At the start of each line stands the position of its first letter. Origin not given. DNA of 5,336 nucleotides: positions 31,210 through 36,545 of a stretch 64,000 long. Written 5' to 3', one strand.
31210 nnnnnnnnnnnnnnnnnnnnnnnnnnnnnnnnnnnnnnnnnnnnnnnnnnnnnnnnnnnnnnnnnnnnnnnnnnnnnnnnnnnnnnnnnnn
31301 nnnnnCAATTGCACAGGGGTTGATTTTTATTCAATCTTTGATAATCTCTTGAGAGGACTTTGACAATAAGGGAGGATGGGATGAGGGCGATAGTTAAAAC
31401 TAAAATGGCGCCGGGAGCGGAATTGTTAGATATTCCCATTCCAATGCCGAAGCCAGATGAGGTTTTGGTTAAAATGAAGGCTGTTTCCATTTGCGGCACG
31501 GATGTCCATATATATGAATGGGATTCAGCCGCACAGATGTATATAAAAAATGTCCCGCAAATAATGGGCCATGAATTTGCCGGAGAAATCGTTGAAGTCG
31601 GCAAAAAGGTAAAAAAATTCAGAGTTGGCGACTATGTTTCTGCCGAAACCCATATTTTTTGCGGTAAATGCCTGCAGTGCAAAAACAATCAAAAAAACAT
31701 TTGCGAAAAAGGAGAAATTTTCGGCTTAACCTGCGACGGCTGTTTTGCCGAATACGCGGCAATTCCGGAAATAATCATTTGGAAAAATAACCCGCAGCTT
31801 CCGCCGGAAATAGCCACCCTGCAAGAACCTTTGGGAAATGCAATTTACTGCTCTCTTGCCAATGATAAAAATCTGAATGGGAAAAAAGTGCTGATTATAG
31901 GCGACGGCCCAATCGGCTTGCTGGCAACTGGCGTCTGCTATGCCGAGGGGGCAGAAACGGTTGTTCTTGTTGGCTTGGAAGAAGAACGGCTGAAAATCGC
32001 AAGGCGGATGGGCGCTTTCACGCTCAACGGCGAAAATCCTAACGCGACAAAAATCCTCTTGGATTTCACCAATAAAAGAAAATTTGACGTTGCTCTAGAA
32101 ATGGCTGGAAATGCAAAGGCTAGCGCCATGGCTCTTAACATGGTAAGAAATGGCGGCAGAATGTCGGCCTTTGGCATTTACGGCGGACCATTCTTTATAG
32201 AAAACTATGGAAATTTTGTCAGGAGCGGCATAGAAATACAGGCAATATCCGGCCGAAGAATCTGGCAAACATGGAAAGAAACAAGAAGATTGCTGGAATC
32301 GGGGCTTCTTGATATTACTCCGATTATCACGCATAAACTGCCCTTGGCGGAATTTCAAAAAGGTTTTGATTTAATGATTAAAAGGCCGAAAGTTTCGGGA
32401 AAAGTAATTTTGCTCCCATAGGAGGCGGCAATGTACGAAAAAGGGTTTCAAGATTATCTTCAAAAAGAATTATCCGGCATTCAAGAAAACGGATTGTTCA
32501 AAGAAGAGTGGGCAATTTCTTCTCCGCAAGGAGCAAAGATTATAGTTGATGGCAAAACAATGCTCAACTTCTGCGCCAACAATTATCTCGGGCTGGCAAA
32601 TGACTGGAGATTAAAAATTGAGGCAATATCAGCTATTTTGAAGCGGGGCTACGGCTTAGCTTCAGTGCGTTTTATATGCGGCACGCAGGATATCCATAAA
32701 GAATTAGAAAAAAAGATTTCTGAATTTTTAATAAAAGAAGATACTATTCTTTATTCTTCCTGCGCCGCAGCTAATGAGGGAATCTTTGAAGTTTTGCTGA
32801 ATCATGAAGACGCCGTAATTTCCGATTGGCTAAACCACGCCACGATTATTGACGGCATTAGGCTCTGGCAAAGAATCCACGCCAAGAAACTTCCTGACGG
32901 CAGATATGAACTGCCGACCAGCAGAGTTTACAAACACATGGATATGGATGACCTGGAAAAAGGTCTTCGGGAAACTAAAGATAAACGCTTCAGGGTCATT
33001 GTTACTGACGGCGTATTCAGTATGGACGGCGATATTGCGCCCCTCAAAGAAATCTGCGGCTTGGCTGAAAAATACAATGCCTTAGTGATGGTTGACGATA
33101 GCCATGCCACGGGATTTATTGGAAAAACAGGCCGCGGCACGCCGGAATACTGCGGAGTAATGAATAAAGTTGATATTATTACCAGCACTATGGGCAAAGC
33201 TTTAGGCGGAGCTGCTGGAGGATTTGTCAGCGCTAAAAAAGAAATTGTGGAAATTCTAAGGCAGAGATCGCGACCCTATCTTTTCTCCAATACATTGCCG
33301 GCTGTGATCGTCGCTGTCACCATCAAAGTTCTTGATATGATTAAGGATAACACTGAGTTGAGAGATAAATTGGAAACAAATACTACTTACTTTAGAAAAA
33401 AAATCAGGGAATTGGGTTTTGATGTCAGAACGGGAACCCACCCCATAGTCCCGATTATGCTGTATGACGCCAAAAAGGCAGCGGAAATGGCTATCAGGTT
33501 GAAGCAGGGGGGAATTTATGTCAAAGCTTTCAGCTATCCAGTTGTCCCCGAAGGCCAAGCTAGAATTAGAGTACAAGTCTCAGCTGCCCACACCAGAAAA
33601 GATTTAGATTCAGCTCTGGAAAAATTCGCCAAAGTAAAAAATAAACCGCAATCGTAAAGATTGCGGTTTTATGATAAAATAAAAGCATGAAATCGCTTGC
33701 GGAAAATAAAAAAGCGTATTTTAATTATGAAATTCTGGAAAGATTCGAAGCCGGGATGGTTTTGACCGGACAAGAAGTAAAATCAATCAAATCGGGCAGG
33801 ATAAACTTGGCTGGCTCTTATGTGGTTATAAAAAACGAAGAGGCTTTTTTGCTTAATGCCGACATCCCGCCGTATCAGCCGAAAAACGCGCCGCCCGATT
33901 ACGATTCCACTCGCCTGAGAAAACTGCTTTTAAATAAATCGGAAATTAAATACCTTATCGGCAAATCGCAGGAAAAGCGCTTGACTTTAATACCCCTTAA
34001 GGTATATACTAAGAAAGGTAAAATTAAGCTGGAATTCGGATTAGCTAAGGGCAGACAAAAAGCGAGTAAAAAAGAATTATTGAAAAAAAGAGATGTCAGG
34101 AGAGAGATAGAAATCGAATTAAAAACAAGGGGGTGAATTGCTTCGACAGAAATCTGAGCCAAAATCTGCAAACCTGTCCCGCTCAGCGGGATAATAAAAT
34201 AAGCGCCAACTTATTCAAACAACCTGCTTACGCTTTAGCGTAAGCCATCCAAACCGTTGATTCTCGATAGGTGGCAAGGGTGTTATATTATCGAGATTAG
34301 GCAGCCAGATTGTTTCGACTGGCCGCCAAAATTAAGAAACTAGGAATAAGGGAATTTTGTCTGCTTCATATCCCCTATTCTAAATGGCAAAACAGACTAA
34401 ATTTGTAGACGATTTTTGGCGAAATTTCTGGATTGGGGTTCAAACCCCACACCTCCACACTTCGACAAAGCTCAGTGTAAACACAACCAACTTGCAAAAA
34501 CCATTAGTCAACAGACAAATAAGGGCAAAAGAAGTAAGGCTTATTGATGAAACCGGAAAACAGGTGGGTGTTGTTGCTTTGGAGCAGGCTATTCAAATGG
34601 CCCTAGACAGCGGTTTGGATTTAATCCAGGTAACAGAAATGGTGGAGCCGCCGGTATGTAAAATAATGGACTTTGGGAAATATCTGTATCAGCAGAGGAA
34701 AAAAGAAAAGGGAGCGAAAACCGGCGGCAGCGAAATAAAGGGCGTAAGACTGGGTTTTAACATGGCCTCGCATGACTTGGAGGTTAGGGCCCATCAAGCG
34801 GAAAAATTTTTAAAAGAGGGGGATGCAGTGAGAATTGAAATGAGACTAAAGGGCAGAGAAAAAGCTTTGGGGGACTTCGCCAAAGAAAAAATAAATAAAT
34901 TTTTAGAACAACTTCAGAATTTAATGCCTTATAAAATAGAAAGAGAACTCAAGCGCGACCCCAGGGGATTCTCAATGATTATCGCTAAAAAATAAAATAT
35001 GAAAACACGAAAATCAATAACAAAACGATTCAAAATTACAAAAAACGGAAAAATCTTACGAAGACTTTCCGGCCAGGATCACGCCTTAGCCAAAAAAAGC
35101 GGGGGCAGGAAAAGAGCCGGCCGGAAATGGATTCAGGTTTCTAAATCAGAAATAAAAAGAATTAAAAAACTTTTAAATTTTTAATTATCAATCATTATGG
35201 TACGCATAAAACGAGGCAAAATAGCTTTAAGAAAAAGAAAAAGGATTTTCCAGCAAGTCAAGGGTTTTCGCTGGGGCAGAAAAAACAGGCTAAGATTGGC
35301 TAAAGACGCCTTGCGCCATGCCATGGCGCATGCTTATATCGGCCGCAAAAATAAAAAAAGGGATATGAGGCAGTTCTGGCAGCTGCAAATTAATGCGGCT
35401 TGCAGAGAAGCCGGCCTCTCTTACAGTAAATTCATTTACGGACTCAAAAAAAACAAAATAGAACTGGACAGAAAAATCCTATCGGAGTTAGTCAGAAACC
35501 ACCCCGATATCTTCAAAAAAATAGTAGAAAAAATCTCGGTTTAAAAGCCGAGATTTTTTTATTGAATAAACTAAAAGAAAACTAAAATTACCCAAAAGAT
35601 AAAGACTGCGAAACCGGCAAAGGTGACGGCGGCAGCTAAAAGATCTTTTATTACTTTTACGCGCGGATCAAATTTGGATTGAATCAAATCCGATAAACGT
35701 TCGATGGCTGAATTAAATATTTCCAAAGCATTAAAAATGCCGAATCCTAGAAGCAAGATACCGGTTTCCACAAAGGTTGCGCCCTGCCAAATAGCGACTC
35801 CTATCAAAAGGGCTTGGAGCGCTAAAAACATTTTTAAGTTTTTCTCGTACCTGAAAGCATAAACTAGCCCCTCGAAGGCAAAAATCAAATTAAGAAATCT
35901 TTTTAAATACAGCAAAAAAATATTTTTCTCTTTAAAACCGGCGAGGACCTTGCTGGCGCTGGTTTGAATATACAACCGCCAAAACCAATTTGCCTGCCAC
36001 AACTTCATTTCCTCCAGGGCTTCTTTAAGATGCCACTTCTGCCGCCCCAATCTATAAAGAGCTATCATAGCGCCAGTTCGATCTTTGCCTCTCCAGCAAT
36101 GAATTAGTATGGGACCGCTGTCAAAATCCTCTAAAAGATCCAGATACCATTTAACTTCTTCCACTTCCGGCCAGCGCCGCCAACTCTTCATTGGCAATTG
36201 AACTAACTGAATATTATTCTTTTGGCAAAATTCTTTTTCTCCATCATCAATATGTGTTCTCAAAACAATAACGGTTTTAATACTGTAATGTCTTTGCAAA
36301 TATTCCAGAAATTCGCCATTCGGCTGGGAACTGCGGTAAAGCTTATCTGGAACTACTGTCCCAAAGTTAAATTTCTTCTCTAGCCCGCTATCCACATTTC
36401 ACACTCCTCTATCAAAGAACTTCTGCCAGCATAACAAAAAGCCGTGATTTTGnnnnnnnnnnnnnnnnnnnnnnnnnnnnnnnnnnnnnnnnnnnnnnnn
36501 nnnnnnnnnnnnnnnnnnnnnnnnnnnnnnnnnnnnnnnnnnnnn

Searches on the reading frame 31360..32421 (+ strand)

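Call 72: search_protein_families(library=pfam, proteins=[window:31360-32421:+], max_evalue=0.00001)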
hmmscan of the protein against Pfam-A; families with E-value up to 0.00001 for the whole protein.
window:31360-32421:+ (353 aa): 3 families
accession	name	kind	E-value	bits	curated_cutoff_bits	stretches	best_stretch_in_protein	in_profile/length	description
PF08240.17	ADH_N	-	3.4e-30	104.8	23.5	1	31-140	1-99/104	Alcohol dehydrogenase GroES-like domain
PF00107.32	ADH_zinc_N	-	3.4e-18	66.3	31.8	1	184-313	1-128/129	Zinc-binding dehydrogenase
PF16912.11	Glu_dehyd_C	-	5.7e-08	32.9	34.9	1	172-337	29-199/211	Glucose dehydrogenase C-terminus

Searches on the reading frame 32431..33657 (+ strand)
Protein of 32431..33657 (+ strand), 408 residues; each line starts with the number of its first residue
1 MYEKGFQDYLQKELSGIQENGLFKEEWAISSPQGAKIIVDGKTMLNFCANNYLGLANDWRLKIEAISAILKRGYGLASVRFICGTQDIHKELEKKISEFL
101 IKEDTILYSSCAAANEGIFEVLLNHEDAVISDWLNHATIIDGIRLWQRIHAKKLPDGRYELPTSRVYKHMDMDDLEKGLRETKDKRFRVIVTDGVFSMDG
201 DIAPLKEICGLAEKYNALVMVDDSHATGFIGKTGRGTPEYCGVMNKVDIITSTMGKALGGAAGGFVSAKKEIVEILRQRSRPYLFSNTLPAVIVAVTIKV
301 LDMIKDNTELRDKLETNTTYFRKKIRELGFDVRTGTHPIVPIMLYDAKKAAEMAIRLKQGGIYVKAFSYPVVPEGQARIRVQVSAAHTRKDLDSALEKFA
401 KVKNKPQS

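Call 72: search_protein_families(library=pfam, proteins=[window:32431-33657:+], max_evalue=0.00001)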
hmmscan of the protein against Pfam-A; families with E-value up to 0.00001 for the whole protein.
window:32431-33657:+ (408 aa): 2 families
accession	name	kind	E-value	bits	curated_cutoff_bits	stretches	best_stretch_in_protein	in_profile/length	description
PF00155.27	Aminotran_1_2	-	4.3e-61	207.5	19.7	1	43-398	2-360/361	Aminotransferase class I and II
PF00464.25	SHMT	-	2.1e-07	30.4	27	1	109-278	93-254/399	Serine hydroxymethyltransferase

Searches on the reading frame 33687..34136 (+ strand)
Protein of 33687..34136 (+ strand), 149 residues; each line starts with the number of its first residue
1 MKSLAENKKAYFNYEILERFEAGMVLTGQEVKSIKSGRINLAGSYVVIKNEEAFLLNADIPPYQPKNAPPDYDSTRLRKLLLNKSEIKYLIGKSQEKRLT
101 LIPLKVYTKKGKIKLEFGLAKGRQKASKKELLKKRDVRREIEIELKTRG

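Call 72: search_protein_families(library=pfam, proteins=[window:33687-34136:+], max_evalue=0.00001)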
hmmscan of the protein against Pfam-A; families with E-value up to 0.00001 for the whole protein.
window:33687-34136:+ (149 aa): 1 family
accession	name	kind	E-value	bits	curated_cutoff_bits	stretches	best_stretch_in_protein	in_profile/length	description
PF01668.23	SmpB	-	1.9e-49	167.7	27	1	5-146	2-142/143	SmpB protein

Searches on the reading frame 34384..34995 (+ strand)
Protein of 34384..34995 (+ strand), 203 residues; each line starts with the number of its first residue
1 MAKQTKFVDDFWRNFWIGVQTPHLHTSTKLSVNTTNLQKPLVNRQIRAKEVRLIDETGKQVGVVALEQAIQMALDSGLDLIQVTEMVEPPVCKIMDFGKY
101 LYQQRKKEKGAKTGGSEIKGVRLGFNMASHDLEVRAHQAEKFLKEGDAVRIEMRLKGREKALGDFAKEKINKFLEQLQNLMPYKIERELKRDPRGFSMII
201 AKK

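Call 72: search_protein_families(library=pfam, proteins=[window:34384-34995:+], max_evalue=0.00001)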
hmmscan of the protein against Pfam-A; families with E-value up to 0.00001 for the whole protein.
window:34384-34995:+ (203 aa): 2 families
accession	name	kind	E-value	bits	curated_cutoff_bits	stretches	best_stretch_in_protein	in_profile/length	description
PF05198.21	IF3_N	-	3.3e-30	104.5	26.9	1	42-110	1-69/70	Translation initiation factor IF-3, N-terminal domain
PF00707.27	IF3_C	-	9.8e-18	64.3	34.8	1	117-203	2-86/86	Translation initiation factor IF-3, C-terminal domain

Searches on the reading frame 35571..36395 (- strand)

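Call 73: search_protein_families(library=pfam, proteins=[window:35571-36395:-], max_evalue=0.00001)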
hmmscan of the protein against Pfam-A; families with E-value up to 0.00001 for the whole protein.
window:35571-36395:- (274 aa): 7 families
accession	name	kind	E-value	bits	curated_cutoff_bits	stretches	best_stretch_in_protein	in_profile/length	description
PF01219.24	DAGK_prokar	-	6.5e-22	77.7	22.3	1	172-271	2-101/102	Prokaryotic diacylglycerol kinase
PF03162.18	Y_phosphatase2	-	7.2e-19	68.4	27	1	9-136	5-133/165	Tyrosine phosphatase family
PF22741.1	PTP-NADK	-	4.8e-13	49.3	27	1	19-130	30-145/163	DSP-PTPase phosphatase fused to NAD+ Kinase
PF13350.11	Y_phosphatase3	-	2.6e-09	37.9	22.2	1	12-113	21-148/240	Tyrosine phosphatase family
PF22784.1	PTP-SAK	-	9.7e-09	35.9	27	1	11-114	4-108/153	Swiss Army Knife protein, DSP-PTPase phosphatase domain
PF22785.1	Tc-R-P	-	1.2e-07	32.6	27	1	18-114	4-100/106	Polymorphic toxin system, DSP-PTPase phosphatase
PF00782.25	DSPc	-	3.5e-06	27.3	33.5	1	34-131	14-111/133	Dual specificity phosphatase, catalytic domain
